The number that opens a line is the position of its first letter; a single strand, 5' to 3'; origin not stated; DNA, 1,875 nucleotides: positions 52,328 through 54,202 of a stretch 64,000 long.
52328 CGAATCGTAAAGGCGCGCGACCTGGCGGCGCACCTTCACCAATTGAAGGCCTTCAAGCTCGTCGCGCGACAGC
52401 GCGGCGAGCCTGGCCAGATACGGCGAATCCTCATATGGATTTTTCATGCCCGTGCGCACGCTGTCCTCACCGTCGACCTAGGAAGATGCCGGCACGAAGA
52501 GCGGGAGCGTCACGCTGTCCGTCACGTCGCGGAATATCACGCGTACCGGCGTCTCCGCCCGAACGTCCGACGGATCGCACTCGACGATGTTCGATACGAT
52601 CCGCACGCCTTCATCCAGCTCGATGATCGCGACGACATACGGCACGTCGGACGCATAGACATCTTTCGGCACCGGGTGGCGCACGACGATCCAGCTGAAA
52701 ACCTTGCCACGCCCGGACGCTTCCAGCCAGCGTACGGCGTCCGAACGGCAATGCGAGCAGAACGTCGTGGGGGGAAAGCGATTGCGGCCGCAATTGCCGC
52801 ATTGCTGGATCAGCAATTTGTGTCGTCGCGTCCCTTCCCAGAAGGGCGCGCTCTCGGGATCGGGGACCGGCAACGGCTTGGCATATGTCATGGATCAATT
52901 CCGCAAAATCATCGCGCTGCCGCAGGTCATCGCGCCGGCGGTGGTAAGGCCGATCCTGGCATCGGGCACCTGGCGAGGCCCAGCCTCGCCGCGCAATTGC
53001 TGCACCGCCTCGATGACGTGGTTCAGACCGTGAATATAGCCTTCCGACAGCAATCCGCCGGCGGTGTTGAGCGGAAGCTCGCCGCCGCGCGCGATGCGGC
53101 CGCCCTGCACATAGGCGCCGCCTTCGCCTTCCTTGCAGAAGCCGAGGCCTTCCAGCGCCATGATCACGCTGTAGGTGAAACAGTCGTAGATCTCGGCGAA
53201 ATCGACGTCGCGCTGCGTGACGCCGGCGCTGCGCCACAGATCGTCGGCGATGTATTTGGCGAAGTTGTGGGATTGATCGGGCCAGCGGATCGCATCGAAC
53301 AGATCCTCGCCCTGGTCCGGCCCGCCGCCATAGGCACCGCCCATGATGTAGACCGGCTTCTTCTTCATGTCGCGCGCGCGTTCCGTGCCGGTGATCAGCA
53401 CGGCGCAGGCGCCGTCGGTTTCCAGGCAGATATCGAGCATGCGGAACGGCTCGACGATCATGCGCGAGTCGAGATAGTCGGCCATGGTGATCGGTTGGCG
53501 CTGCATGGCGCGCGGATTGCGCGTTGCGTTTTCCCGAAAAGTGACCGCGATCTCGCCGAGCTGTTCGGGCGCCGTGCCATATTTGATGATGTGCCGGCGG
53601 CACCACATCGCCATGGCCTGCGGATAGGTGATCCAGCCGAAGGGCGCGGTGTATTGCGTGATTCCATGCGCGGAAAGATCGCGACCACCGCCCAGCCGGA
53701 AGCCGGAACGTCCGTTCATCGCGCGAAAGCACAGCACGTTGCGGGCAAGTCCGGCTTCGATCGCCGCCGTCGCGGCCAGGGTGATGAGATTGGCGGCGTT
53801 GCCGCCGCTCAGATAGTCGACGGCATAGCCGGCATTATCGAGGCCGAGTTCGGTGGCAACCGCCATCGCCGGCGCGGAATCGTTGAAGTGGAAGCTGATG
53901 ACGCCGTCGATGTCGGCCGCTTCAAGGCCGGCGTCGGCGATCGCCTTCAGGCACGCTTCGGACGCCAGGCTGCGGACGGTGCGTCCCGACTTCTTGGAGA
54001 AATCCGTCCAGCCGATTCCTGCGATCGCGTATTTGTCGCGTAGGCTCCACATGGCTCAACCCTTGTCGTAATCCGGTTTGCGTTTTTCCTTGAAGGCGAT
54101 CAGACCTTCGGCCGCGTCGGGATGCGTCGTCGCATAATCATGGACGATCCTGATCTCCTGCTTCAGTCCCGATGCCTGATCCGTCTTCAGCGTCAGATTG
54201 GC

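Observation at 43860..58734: Uncharacterised 13-gene FadR regulon: CoA-activation, hydration and retro-aldol pathway with its own importer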

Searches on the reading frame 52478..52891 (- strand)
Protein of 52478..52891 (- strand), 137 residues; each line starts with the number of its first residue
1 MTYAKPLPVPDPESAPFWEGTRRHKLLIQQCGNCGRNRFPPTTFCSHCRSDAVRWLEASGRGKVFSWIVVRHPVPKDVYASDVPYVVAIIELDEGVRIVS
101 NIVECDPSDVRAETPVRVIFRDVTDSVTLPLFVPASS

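Call 3: search_protein_families(library=pfam, proteins=[window:52478-52891:-])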
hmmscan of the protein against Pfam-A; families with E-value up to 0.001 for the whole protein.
window:52478-52891:- (137 aa): 2 families
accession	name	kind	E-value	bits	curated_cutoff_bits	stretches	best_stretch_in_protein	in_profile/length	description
PF01796.24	OB_ChsH2_C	-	1.9e-20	73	27.1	1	55-121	1-65/65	ChsH2, C-terminal OB-fold domain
PF12172.15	zf-ChsH2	-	6.2e-13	48.7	23.2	1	18-53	1-36/37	ChsH2, rubredoxin-like zinc ribbon domain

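Call 9: search_protein_families(library=ncbifam, proteins=[window:52478-52891:-], max_evalue=0.00001)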
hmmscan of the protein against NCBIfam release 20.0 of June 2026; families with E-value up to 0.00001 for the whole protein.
window:52478-52891:- (137 aa): 1 family
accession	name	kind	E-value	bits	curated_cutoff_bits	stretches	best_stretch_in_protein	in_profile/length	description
NF053627.1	BnzsclthlBbsAGT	equivalog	7.5e-08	32.5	250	1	9-121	27-126/145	benzoylsuccinyl-CoA thiolase subunit BbsA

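Call 18: search_solved_structures(query=window:52478-52891:-, max_evalue=0.01)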
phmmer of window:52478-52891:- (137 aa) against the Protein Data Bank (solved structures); distinct sequences matched with E-value up to 0.01: 9.
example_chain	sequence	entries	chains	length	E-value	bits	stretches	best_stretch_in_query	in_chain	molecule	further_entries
9myr_B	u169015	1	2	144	6.5e-25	90.6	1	1-133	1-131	Acyl dehydratase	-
6ok1_B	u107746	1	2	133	1.6e-23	86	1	13-135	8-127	ChsH2(DUF35)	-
6esq_E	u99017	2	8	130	5.9e-16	61.5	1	22-125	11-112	Pfam DUF35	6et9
6htj_A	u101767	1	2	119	2e-11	46.9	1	23-132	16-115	Nucleic-acid-binding protein containing a Zn-ribbon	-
5m3k_B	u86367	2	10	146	2.4e-11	46.6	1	22-122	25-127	2,4-diacetylphloroglucinol biosynthesis protein PhlB | 2,4-diacetylphloroglucinol biosynthesis protein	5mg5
9skh_E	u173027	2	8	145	4.4e-05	26.2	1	22-122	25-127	2,4-diacetylphloroglucinol biosynthesis protein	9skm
9vbo_H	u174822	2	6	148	7.1e-05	25.6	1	26-107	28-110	2,4-diacetylphloroglucinol biosynthesis protein PhlB family protein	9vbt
3irb_A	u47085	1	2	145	0.00018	24.3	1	12-59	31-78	uncharacterized protein from DUF35 family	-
7pxp_A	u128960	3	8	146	0.00019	24.2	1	29-113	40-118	Benzoylsuccinyl-CoA thiolase subunit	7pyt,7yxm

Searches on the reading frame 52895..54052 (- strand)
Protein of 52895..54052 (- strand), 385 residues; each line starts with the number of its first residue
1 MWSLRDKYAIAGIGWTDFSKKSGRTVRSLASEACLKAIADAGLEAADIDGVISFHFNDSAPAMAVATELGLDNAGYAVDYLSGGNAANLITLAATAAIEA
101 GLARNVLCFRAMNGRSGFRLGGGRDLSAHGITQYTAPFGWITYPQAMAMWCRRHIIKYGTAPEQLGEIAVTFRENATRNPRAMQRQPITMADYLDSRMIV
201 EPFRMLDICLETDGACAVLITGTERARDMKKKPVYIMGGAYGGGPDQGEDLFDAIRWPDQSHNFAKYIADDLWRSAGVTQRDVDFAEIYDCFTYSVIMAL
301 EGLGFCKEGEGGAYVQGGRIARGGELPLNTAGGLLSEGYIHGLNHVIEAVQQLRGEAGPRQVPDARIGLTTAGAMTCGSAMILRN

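Call 3: search_protein_families(library=pfam, proteins=[window:52895-54052:-])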
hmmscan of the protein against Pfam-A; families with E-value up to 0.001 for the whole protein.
window:52895-54052:- (385 aa): 2 families
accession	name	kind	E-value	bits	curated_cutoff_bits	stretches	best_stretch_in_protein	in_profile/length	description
PF22691.2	Thiolase_C_1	-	4.3e-42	143.7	28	1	269-382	24-141/144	Thiolase C-terminal domain-like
PF02803.24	Thiolase_C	-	0.00011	22.3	27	0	271-332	30-86/123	Thiolase, C-terminal domain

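Call 9: search_protein_families(library=ncbifam, proteins=[window:52895-54052:-], max_evalue=0.00001)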
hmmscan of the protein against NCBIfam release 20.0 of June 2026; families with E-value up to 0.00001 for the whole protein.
window:52895-54052:- (385 aa): 20 families
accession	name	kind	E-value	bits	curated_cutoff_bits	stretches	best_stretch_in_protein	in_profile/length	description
NF005892.0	PRK07855.1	subfamily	3e-106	355.6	469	1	3-384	3-388/390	lipid-transfer protein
NF004811.0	PRK06158.1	subfamily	1.6e-85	287.4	421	1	4-372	6-365/384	acetyl-CoA acetyltransferase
NF006010.0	PRK08142.1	subfamily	6.1e-60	203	462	1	3-377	2-374/388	thiolase domain-containing protein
NF004720.0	PRK06064.1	subfamily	2.9e-58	197.5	420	1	7-375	3-375/389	thiolase domain-containing protein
NF053570.1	AcCoTHIOL_METTL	equivalog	3.4e-50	171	600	1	138-381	137-377/385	acetyl-CoA acetyltransferase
NF009228.0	PRK12578.1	subfamily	2.6e-47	161.3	485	1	6-363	3-362/387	thiolase domain-containing protein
NF006102.0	PRK08256.1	subfamily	4.7e-47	160.9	436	1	7-371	4-377/394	lipid-transfer protein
NF004715.0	PRK06059.1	equivalog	1e-44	153.1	424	1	7-383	5-397/399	lipid-transfer protein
NF006180.0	PRK08313.1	subfamily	1.3e-44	152.6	514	1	7-372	5-369/389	thiolase domain-containing protein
NF004810.0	PRK06157.1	equivalog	6.5e-42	144.1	403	1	4-371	5-379/400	acetyl-CoA acetyltransferase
NF004721.0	PRK06065.1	equivalog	1.3e-39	136.2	455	1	4-384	8-392/393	thiolase domain-containing protein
NF005704.0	PRK07516.1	subfamily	5.1e-39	134.3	412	1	7-369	3-369/389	thiolase domain-containing protein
NF004982.0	PRK06365.1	equivalog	1.7e-37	129.5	695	1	5-352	16-384/430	thiolase domain-containing protein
NF004722.0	PRK06066.1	equivalog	5.1e-31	108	516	1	7-368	5-365/385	thiolase domain-containing protein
NF053628.1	BnzsclthlBbsBGT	equivalog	1.3e-30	106.5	750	1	6-370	5-365/389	benzoylsuccinyl-CoA thiolase subunit BbsB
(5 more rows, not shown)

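Call 17: search_solved_structures(query=window:52895-54052:-, max_evalue=1e-10, show_alignments=3)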
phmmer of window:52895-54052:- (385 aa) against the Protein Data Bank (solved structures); distinct sequences matched with E-value up to 1e-10: 19.
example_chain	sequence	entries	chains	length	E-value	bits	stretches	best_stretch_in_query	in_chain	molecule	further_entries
6ok1_A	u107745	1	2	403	2.4e-73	250.3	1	7-383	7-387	Lipid-transfer protein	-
4u4e_A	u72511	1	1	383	6.6e-64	219.2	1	2-379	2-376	Thiolase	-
9myr_A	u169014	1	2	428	4e-41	144.2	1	31-384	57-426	Nonspecific lipid-transfer protein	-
6hsj_A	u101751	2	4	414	4.1e-38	134.3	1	2-370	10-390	SCP2-thiolase (type-1)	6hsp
6hrv_A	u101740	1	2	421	4.3e-38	134.2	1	2-370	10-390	SCP2-thiolase (type-1)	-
7yvy_A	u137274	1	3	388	1.4e-37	132.6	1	7-372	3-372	Acetyl-CoA acetyltransferase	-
4yzo_A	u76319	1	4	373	7.1e-30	107.2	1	9-380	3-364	Putative acyl-CoA acyltransferase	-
7pxp_C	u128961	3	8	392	2e-28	102.4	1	6-370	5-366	Benzoylsuccinyl-CoA thiolase subunit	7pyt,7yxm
6esq_A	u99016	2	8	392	5.8e-27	97.6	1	8-346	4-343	acetoacetyl-CoA thiolase | Acetyl-CoA acetyltransferase thiolase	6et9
5ab4_A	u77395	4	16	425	6e-24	87.7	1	9-364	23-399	SCP2-THIOLASE LIKE PROTEIN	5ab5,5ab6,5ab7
9skm_I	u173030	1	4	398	1e-20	77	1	19-371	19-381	2,4-diacetylphloroglucinol biosynthesis protein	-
9skh_I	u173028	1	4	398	1.2e-20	76.9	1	20-371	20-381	2,4-diacetylphloroglucinol biosynthesis protein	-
5m3k_C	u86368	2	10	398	1e-19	73.8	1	133-375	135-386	2,4-diacetylphloroglucinol biosynthesis protein PhlC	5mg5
4bi9_A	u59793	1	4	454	5.1e-15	58.3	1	199-369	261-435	3-KETOACYL-COA THIOLASE, PUTATIVE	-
4bia_A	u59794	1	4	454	9.4e-14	54.1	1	199-369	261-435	3-KETOACYL-COA THIOLASE, PUTATIVE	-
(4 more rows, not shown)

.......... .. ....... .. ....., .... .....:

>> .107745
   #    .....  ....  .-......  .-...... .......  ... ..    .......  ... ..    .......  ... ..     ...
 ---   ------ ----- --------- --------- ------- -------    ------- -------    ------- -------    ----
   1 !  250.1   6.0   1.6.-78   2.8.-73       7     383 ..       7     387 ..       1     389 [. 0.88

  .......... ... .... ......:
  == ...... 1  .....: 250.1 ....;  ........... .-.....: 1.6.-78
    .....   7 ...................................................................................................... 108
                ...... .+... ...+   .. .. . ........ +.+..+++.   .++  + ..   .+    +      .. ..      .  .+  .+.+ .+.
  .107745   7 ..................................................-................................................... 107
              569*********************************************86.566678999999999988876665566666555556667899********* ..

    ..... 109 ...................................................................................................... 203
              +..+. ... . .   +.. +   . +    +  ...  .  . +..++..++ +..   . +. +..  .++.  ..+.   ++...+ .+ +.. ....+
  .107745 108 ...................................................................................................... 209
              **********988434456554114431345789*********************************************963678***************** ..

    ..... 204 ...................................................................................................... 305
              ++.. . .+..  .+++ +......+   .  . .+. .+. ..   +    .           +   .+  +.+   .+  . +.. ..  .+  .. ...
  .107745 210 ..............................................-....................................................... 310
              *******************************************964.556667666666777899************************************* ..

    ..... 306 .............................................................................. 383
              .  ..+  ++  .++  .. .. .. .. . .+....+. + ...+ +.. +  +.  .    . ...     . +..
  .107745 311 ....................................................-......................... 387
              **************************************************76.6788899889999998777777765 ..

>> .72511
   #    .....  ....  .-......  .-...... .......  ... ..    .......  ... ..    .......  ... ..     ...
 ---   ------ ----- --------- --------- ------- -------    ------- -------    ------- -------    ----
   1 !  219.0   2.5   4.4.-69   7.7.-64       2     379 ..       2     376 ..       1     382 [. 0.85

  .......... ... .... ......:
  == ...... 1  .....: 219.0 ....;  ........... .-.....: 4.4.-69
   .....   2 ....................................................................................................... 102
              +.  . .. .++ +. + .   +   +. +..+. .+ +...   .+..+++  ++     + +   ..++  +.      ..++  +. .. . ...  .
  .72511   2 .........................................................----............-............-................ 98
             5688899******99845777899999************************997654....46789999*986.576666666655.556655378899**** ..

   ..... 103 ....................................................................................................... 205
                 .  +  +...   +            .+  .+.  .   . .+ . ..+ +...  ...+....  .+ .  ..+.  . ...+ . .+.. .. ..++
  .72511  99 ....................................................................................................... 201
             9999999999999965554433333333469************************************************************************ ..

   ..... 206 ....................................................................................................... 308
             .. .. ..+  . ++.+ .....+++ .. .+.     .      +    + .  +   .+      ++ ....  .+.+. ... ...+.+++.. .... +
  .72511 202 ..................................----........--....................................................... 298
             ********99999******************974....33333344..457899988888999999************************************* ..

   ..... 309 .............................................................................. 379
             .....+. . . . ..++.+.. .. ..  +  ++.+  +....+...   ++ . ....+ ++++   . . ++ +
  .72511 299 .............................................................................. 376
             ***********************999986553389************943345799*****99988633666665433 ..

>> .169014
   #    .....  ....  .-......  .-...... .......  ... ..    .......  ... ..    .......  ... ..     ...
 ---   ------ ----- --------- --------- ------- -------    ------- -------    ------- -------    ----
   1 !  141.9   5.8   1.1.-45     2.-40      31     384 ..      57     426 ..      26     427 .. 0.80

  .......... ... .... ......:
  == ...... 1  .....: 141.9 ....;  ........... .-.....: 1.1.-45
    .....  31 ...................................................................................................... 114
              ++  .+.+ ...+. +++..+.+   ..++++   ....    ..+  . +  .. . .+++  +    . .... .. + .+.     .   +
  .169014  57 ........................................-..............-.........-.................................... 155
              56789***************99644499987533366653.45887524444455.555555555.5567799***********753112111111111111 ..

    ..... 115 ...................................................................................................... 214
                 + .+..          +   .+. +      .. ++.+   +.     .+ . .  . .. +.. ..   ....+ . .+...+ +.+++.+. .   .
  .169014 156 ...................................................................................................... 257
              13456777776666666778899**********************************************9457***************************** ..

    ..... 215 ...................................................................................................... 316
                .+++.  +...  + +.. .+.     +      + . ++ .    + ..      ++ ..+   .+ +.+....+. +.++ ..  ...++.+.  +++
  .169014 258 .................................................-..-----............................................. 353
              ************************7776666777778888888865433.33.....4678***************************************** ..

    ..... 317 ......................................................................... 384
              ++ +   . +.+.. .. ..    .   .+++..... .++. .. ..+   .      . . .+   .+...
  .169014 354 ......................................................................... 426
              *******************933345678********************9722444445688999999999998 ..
